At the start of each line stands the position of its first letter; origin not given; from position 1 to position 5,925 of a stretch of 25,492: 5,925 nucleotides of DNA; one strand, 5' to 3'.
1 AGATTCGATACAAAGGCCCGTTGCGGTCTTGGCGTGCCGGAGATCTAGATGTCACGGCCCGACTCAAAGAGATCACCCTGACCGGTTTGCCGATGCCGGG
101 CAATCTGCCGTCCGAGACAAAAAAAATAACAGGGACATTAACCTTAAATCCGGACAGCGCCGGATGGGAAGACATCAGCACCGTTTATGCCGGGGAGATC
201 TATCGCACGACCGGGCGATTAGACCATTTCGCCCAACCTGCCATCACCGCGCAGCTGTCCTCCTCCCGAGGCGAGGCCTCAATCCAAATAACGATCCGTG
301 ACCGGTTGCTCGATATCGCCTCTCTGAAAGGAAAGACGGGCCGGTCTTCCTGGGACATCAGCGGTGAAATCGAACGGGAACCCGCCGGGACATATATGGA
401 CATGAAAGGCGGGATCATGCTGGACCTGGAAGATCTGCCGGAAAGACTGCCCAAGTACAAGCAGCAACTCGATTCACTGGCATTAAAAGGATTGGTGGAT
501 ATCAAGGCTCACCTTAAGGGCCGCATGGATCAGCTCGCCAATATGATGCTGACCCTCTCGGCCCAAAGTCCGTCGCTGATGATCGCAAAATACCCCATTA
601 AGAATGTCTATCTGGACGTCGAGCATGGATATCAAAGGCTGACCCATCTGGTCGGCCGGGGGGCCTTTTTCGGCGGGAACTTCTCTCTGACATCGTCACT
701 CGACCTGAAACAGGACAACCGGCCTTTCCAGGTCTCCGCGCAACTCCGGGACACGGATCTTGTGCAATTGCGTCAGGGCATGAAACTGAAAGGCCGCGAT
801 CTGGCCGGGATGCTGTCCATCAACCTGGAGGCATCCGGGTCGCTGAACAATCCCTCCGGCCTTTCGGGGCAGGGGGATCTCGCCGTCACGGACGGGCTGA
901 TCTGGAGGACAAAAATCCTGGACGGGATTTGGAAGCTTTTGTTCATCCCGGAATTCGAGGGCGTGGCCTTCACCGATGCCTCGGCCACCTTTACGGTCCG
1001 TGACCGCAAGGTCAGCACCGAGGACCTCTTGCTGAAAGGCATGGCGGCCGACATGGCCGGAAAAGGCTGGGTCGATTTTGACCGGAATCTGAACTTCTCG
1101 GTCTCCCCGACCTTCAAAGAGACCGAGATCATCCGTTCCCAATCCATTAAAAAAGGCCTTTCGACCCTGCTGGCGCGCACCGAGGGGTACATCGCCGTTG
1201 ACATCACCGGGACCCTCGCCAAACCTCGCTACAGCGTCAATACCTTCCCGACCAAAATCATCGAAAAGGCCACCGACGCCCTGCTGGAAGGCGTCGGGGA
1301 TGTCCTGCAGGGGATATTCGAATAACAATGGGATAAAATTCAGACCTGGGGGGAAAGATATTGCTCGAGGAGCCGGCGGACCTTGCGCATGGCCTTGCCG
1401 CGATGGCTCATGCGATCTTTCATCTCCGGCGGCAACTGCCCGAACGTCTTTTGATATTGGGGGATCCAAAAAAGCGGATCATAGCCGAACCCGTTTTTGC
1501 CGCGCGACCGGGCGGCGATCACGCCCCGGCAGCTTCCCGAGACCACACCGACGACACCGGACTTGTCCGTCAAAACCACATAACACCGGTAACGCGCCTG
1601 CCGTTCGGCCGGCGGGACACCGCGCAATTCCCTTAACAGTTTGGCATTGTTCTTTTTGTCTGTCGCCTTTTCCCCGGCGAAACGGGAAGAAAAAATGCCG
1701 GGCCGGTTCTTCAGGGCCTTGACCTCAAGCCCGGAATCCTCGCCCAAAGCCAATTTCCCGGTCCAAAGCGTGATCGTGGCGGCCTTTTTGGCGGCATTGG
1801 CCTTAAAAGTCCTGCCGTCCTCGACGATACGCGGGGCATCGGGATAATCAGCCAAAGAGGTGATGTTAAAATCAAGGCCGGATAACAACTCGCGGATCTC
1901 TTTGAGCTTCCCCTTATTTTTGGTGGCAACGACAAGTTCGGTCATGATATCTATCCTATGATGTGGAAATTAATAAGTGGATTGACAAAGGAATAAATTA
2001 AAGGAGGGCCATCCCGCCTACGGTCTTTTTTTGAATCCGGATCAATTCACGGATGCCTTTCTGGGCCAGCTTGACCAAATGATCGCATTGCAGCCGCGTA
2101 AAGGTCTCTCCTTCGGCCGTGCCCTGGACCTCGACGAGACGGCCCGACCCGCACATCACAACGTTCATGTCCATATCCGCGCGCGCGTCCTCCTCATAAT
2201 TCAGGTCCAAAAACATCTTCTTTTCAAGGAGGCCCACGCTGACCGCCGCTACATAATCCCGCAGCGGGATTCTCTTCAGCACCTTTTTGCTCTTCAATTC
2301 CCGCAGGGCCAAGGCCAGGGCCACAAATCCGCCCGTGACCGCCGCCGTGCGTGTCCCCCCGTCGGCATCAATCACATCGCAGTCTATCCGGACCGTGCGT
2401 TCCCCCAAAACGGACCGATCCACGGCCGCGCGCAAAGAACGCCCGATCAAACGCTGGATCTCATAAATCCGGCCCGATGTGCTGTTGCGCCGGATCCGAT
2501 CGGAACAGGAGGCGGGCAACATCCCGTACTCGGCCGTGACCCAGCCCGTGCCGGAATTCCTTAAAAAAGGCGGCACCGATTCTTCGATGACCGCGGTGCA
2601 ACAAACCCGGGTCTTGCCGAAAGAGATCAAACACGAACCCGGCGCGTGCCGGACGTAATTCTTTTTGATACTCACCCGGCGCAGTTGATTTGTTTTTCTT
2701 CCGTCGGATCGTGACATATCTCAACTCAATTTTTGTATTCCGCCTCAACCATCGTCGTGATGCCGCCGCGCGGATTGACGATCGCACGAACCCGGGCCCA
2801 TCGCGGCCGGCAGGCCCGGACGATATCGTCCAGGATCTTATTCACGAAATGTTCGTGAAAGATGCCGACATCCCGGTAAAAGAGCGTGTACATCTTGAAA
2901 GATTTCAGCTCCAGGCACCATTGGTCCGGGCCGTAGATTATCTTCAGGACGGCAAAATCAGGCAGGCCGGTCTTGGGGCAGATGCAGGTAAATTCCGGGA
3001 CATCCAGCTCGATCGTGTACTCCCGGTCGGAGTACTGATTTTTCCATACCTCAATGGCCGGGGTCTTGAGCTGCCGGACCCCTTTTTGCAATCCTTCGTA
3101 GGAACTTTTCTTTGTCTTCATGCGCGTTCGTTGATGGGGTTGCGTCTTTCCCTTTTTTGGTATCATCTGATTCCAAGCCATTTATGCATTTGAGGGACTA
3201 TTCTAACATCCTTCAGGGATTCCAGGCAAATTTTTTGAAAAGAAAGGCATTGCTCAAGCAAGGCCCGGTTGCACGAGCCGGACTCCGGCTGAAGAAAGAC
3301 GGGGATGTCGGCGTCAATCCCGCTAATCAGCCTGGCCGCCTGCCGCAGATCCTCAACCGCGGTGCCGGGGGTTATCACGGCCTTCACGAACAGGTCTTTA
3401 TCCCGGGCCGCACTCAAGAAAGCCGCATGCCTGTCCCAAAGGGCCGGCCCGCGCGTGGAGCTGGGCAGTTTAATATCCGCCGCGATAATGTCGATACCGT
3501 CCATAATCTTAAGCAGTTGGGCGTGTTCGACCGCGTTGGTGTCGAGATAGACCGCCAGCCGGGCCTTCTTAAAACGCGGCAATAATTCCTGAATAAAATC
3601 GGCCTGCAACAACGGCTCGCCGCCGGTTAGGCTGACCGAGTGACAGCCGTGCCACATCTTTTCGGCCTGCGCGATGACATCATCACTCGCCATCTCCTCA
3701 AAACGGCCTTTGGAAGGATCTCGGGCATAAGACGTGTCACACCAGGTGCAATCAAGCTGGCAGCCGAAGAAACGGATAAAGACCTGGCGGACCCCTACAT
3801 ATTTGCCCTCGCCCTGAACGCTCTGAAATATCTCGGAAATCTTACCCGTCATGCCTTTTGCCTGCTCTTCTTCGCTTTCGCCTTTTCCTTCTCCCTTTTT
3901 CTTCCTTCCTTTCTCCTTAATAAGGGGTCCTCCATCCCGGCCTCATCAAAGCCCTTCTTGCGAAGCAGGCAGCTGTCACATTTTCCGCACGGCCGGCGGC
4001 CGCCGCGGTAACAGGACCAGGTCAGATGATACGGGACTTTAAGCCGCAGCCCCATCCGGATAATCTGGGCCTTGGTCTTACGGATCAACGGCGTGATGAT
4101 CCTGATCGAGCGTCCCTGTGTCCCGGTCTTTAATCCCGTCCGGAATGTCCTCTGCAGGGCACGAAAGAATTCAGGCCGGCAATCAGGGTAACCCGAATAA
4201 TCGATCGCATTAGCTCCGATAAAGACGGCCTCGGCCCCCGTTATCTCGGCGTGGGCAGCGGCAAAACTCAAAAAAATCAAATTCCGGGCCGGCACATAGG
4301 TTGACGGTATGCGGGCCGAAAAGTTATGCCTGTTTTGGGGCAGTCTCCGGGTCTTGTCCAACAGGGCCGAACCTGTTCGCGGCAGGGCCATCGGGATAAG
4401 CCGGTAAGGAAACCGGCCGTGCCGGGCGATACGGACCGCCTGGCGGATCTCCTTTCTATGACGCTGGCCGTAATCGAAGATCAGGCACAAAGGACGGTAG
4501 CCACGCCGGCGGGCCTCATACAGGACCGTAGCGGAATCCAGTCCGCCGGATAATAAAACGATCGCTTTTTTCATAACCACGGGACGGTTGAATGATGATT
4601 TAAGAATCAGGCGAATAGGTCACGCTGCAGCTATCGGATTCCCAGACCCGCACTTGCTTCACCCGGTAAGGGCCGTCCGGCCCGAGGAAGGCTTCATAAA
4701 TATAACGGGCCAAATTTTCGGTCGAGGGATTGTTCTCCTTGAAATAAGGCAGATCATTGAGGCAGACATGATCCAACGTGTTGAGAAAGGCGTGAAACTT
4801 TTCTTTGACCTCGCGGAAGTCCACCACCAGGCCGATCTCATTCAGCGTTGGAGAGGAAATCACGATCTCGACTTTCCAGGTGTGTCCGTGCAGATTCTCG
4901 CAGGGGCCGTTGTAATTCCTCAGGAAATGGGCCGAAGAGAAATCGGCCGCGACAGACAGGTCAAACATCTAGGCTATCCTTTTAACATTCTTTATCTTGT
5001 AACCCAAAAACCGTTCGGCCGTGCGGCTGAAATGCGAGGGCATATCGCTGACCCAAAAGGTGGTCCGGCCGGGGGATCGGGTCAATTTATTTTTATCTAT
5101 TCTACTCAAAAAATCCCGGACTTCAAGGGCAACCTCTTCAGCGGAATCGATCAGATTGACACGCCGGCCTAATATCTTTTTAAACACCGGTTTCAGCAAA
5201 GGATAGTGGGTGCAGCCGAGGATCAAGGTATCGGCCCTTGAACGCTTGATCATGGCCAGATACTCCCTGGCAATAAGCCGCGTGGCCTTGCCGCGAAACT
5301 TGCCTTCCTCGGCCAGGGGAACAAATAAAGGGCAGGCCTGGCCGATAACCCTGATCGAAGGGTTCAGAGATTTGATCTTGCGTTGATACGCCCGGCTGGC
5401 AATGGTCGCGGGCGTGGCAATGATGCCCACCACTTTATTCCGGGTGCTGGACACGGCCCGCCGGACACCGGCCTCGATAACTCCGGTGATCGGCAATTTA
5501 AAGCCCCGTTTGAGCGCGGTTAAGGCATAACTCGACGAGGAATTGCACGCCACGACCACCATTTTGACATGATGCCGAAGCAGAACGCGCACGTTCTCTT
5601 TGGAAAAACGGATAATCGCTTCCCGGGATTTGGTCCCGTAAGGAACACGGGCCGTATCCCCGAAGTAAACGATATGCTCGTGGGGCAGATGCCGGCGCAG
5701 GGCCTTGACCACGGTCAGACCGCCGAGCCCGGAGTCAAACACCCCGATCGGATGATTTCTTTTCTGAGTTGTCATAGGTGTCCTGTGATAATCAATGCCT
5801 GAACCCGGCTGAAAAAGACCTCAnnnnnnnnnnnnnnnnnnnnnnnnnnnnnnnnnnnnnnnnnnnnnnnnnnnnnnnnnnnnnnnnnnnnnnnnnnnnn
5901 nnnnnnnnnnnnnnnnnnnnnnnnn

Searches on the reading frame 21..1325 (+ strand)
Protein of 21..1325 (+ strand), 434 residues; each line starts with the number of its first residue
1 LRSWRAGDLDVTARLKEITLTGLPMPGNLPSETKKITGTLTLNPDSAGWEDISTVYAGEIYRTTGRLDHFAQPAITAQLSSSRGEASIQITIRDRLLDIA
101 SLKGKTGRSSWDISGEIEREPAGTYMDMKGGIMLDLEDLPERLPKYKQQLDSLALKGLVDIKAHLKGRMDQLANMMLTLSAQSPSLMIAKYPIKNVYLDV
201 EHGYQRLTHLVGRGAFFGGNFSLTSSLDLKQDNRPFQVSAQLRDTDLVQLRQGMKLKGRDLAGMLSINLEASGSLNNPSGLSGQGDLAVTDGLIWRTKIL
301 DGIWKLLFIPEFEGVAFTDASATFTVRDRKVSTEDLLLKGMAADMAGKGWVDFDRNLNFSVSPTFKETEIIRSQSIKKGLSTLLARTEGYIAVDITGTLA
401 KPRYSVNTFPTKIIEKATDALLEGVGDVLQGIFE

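Call 22: search_protein_families(library=pfam, proteins=[window:21-1325:+], max_evalue=10)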
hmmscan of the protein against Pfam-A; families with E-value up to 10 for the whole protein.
window:21-1325:+ (434 aa): 2 families
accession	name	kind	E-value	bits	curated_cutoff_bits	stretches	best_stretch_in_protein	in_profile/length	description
PF13116.12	YhdP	-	2.1e-06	26.4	46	1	313-364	1119-1173/1224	YhdP protein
PF05170.20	AsmA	-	0.047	12.9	29.8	1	187-284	451-551/607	AsmA family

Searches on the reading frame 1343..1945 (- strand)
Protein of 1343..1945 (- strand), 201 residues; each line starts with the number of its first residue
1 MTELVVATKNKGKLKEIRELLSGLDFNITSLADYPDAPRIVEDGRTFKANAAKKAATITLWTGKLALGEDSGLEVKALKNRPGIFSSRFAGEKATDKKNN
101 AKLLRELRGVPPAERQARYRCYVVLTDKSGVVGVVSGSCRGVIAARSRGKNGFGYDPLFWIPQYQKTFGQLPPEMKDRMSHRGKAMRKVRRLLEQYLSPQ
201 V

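Call 22: search_protein_families(library=pfam, proteins=[window:1343-1945:-], max_evalue=10)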
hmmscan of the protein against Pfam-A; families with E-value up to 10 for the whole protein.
window:1343-1945:- (201 aa): 2 families
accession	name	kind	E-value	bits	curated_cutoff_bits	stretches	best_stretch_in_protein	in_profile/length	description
PF01725.21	Ham1p_like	-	2.6e-61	207.2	22.5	1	4-190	1-184/186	Ham1 family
PF02912.23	Phe_tRNA-synt_N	-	2.4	8.6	22.3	0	102-117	22-37/69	Aminoacyl tRNA synthetase class II, N-terminal domain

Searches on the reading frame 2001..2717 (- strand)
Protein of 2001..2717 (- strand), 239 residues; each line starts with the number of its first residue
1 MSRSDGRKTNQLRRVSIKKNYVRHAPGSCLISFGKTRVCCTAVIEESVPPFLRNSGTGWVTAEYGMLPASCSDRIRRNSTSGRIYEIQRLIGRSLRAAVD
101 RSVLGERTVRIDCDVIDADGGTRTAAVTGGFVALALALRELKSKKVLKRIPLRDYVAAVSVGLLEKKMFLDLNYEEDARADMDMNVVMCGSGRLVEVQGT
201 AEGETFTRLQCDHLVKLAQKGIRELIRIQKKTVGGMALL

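Call 13: search_protein_families(library=pfam, proteins=[window:2001-2717:-], max_evalue=0.001)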
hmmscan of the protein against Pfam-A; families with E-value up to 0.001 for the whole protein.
window:2001-2717:- (239 aa): 2 families
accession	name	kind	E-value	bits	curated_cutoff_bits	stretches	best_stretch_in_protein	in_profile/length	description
PF01138.27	RNase_PH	-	2.8e-26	92.9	25.5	1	11-137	1-127/130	3' exoribonuclease family, domain 1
PF03725.20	RNase_PH_C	-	4.7e-11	42.9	20.8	1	154-221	1-67/67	3' exoribonuclease family, domain 2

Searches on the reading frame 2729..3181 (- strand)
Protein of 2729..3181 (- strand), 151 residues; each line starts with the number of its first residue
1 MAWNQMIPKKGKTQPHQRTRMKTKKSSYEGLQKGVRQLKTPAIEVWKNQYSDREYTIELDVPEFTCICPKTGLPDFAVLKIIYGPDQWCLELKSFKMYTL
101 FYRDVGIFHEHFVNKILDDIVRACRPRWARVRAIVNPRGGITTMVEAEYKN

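Call 22: search_protein_families(library=pfam, proteins=[window:2729-3181:-], max_evalue=10)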
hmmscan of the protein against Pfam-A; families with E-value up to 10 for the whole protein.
window:2729-3181:- (151 aa): 1 family
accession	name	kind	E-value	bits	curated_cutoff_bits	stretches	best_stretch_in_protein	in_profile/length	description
PF14489.11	QueF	-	6e-27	94.1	27.3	1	74-150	1-77/81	QueF-like protein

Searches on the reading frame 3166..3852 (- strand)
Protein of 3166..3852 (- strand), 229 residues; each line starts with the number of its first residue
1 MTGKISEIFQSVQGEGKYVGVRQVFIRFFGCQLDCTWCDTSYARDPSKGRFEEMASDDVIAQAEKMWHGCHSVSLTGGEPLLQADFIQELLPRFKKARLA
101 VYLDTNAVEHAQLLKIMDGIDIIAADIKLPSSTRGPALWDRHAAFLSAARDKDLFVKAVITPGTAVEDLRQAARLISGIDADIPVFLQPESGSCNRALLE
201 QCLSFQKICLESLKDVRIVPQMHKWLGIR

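Call 13: search_protein_families(library=pfam, proteins=[window:3166-3852:-], max_evalue=0.001)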
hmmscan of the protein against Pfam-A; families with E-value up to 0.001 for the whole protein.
window:3166-3852:- (229 aa): 2 families
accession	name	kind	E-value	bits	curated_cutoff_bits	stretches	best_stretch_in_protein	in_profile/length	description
PF04055.27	Radical_SAM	-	7.6e-13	49.4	29.5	1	28-175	4-165/166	Radical SAM superfamily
PF13353.11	Fer4_12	-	2.7e-09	37.9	22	1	13-99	2-82/137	4Fe-4S single cluster domain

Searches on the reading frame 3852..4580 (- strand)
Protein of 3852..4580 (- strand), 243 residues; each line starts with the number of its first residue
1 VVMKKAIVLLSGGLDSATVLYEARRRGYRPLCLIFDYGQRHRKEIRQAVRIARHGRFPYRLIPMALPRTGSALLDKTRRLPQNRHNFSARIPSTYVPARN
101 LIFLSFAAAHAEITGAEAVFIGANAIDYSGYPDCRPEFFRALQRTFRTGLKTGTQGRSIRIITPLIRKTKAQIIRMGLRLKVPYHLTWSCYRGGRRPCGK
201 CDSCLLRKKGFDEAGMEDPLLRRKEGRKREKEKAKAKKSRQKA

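Call 13: search_protein_families(library=pfam, proteins=[window:3852-4580:-], max_evalue=0.001)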
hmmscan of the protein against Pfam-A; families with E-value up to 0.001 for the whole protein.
window:3852-4580:- (243 aa): 2 families
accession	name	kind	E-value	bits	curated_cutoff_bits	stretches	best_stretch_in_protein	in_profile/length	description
PF06508.19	QueC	-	2.9e-68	229.9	22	1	5-214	1-209/210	Queuosine biosynthesis protein QueC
PF02568.20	ThiI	-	5.7e-05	23.2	20.5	0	3-50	3-50/197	Thiamine biosynthesis protein (ThiI)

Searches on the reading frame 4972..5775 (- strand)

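Call 13: search_protein_families(library=pfam, proteins=[window:4972-5775:-], max_evalue=0.001)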
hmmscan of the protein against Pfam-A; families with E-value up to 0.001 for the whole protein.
window:4972-5775:- (268 aa): 1 family
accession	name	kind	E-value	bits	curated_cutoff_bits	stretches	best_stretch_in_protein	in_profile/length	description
PF01177.27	Asp_Glu_race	-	1.2e-25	91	31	1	22-215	16-207/211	Asp/Glu/Hydantoin racemase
